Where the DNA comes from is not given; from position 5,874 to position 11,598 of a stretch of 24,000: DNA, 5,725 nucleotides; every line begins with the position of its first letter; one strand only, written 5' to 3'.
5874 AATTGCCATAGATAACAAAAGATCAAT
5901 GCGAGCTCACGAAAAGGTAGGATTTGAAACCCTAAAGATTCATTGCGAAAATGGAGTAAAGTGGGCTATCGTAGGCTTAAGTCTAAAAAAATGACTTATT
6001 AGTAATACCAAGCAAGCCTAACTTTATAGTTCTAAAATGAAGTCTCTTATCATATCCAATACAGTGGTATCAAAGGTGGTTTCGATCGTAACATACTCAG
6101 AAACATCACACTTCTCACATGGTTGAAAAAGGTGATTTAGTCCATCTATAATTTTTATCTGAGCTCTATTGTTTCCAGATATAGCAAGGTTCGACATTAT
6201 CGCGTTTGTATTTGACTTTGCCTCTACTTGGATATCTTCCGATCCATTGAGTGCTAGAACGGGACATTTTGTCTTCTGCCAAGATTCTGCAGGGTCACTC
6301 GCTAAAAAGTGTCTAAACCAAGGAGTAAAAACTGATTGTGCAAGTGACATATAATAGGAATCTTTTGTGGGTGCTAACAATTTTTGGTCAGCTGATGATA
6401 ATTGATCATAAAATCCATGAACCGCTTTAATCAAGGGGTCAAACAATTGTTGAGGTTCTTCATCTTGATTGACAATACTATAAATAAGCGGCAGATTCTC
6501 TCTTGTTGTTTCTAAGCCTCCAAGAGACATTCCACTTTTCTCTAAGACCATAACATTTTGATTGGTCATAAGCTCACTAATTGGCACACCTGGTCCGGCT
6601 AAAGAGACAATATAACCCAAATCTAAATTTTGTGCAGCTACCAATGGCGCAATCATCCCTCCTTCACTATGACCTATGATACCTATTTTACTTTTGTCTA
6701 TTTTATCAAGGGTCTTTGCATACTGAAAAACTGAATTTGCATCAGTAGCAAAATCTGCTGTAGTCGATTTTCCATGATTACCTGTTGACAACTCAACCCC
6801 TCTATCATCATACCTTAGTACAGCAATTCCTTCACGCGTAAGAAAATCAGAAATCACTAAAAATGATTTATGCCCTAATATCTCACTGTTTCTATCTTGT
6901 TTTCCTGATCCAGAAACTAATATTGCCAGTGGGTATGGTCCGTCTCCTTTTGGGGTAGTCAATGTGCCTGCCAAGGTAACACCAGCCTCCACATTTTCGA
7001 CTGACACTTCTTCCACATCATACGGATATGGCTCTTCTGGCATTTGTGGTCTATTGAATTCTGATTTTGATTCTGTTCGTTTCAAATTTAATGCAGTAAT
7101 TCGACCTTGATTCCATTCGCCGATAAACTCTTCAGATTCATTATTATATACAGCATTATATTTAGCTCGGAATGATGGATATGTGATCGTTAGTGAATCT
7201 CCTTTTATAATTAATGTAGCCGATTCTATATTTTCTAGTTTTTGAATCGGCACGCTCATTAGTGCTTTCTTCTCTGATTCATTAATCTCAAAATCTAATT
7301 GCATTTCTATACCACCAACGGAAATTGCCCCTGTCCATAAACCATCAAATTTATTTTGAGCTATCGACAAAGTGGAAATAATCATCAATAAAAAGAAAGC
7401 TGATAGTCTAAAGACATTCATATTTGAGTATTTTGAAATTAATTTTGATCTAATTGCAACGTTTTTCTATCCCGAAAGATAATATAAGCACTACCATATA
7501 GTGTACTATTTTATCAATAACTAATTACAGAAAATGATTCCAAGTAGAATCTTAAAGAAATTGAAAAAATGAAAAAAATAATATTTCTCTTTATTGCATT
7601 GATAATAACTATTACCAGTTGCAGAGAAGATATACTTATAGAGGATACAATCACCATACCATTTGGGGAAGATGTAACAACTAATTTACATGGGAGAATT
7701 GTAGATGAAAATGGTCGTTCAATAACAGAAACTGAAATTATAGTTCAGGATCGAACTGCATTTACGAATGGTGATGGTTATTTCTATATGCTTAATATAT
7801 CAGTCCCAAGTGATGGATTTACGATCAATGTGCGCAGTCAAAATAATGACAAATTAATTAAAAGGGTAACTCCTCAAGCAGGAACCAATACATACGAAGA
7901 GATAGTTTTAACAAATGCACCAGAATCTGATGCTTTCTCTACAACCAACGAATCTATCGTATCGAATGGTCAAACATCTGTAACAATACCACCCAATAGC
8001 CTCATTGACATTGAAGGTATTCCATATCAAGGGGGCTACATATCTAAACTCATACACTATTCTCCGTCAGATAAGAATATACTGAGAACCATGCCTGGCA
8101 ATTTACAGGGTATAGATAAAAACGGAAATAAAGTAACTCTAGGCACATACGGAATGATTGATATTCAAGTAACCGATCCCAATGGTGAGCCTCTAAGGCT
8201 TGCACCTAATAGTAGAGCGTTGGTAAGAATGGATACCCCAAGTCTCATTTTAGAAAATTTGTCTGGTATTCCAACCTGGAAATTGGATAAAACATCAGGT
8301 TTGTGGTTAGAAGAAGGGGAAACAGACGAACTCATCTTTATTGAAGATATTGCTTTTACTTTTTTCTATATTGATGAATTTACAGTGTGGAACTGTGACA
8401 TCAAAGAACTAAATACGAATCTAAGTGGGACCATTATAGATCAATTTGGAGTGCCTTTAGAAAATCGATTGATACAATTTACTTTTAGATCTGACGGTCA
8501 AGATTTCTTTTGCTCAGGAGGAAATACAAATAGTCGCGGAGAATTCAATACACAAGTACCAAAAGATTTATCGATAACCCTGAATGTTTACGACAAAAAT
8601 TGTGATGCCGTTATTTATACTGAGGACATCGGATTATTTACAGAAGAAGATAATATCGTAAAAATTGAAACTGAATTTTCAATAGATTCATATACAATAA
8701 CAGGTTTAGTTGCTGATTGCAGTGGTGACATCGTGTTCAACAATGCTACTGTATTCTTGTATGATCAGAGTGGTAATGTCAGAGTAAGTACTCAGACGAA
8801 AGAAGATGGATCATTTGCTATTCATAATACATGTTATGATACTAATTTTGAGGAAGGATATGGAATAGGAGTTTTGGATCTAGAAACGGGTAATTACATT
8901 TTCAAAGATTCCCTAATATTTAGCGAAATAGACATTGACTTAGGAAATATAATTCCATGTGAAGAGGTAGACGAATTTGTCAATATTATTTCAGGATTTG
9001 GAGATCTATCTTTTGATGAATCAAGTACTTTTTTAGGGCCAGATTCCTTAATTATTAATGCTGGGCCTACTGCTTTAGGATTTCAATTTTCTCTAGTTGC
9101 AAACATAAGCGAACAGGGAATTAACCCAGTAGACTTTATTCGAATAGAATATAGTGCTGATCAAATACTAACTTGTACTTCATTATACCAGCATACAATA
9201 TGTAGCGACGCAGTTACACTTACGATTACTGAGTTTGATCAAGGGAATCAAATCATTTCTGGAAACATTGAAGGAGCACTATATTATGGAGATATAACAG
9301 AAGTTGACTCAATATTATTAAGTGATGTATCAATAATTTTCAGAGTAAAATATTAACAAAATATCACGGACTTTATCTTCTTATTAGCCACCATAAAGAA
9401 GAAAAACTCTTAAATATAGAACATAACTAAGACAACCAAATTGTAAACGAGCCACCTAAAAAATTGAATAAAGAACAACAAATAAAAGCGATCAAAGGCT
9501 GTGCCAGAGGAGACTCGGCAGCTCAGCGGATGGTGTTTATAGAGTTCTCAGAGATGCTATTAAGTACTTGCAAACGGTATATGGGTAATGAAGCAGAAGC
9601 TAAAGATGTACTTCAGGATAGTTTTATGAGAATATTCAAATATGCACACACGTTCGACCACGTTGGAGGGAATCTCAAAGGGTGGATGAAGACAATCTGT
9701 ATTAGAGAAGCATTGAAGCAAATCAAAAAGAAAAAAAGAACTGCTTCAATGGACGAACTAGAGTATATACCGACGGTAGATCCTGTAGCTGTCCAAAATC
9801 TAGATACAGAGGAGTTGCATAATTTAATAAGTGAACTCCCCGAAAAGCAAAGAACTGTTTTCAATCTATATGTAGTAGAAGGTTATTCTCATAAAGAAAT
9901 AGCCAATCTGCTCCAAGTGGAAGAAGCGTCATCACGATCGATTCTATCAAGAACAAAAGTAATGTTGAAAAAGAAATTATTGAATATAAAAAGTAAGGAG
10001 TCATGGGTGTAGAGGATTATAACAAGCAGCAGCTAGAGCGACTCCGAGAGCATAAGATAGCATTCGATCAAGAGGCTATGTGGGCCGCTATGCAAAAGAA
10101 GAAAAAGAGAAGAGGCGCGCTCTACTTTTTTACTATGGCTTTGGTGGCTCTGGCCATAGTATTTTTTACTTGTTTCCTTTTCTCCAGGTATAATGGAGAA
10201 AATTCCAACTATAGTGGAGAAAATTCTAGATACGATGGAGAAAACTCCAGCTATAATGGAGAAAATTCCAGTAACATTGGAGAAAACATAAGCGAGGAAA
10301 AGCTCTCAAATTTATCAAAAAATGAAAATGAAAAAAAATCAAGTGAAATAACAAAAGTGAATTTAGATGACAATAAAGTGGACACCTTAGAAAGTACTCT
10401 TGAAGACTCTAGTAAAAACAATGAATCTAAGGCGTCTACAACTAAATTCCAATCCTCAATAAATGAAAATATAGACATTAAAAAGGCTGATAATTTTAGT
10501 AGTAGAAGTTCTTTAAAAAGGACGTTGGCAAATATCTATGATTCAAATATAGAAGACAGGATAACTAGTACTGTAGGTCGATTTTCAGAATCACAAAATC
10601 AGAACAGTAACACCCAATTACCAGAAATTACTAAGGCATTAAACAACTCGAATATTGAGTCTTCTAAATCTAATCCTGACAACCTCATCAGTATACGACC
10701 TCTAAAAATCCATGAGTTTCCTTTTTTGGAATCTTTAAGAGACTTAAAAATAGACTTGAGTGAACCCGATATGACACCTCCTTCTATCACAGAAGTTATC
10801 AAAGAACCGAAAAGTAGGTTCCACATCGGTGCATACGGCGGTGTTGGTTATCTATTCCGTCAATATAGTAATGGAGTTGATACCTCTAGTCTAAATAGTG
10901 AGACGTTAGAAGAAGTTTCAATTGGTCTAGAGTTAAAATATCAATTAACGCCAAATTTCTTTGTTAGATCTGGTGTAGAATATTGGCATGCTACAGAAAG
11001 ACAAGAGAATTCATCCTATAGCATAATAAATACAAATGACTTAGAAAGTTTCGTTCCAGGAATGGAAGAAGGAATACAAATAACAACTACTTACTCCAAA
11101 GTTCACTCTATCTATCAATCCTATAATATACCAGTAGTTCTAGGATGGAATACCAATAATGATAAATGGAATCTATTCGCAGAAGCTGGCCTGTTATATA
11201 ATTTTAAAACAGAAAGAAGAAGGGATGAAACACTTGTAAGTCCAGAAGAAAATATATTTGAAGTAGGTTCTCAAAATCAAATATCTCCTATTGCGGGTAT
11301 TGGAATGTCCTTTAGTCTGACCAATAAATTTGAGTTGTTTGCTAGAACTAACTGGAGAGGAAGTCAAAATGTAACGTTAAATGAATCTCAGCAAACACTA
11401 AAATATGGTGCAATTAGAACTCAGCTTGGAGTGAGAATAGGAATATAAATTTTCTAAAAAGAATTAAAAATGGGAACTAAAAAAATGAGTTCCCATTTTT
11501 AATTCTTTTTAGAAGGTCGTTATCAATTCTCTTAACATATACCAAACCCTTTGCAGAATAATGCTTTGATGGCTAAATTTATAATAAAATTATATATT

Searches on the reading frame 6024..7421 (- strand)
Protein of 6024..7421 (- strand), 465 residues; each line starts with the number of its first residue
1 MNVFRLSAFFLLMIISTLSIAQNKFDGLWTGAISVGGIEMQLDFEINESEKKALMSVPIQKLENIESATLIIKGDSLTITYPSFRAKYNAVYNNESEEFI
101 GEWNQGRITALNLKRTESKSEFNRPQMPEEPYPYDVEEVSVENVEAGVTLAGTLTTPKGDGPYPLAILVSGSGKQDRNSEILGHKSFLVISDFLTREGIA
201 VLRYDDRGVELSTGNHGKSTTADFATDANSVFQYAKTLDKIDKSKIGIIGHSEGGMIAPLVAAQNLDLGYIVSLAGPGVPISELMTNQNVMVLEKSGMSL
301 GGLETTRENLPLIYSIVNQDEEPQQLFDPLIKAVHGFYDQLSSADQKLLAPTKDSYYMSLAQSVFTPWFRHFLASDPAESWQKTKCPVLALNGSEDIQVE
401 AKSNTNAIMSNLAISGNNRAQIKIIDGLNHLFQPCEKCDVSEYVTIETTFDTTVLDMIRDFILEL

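Call 86: search_protein_families(library=pfam, proteins=[window:6024-7421:-])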
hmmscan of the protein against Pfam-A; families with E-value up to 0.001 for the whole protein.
window:6024-7421:- (465 aa): 10 families
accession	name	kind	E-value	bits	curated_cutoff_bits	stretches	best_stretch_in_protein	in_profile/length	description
PF12146.15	Hydrolase_4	-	4.3e-10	39.7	27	1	191-430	24-232/239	Serine aminopeptidase, S33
PF02129.25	Peptidase_S15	-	1.9e-07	31.5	23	1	147-400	2-237/262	X-Pro dipeptidyl-peptidase (S15 family)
PF08840.17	BAAT_C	-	2.3e-07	31.5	20.9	1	233-320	11-97/210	BAAT / Acyl-CoA thioester hydrolase C terminal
PF00326.27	Peptidase_S9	-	8.1e-07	29.2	22.6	0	225-265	45-85/213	Prolyl oligopeptidase family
PF01738.24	DLH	-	3.1e-06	27.4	21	0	190-274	46-127/217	Dienelactone hydrolase family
PF12697.13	Abhydrolase_6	-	9.1e-06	26.9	26.3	1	192-397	21-177/217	Alpha/beta hydrolase family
PF00561.26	Abhydrolase_1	-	0.00015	22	25.8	1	190-265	19-90/245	alpha/beta hydrolase fold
PF20434.5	BD-FAE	-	0.00029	20.9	26.8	0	158-265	8-110/215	BD-FAE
PF12695.13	Abhydrolase_5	-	0.00044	20.5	27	0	372-430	86-140/164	Alpha/beta hydrolase family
PF06500.17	FrsA-like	-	0.00063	19.1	22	1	134-290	166-309/414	Esterase FrsA-like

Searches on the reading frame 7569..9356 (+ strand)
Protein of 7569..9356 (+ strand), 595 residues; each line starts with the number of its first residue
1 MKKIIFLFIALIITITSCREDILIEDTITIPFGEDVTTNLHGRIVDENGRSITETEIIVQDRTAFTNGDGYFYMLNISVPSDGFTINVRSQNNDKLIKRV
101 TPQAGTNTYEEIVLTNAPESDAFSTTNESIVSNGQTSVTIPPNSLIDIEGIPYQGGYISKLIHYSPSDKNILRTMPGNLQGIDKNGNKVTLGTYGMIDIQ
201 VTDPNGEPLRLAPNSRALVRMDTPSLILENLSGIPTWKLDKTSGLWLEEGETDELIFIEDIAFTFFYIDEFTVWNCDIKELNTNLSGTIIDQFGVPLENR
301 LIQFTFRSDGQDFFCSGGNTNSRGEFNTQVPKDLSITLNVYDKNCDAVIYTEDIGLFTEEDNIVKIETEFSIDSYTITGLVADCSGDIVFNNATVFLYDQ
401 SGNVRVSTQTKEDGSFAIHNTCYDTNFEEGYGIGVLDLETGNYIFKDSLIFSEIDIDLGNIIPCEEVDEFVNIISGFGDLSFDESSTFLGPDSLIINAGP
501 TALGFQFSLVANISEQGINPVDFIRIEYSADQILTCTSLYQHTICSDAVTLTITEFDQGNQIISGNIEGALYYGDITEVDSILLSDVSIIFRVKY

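Call 86: search_protein_families(library=pfam, proteins=[window:7569-9356:+])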
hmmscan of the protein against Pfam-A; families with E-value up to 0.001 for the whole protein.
window:7569-9356:+ (595 aa): 1 family
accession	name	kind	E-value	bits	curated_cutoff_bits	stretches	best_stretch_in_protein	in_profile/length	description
PF13620.12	CarboxypepD_reg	-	1.8e-14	54.3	32.3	2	376-419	1-43/82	Carboxypeptidase regulatory-like domain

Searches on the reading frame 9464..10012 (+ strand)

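Call 86: search_protein_families(library=pfam, proteins=[window:9464-10012:+])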
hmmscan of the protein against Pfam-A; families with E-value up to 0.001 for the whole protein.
window:9464-10012:+ (182 aa): 5 families
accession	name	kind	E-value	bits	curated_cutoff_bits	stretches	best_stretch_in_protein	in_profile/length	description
PF08281.18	Sigma70_r4_2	-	2.6e-14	53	25.7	1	116-166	2-52/54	Sigma-70, region 4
PF04542.20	Sigma70_r2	-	3.5e-12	46.4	24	1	30-93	7-71/71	Sigma-70 region 2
PF04545.22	Sigma70_r4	-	3.4e-06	26.9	24.1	1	122-164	2-44/50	Sigma-70, region 4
PF04297.20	UPF0122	-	1.2e-05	25.9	22.7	1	125-170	18-63/101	Putative helix-turn-helix protein, YlxM / p13 like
PF07638.17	Sigma70_ECF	-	0.00022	21.6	21.1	0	16-156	14-167/185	ECF sigma factor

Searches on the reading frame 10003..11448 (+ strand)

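Call 86: search_protein_families(library=pfam, proteins=[window:10003-11448:+])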
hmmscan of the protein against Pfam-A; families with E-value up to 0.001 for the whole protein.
window:10003-11448:+ (481 aa): 1 family
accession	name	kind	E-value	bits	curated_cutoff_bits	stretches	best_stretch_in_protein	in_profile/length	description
PF13557.12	Phenol_MetA_deg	-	1.6e-05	25.5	22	0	371-451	155-223/242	Putative MetA-pathway of phenol degradation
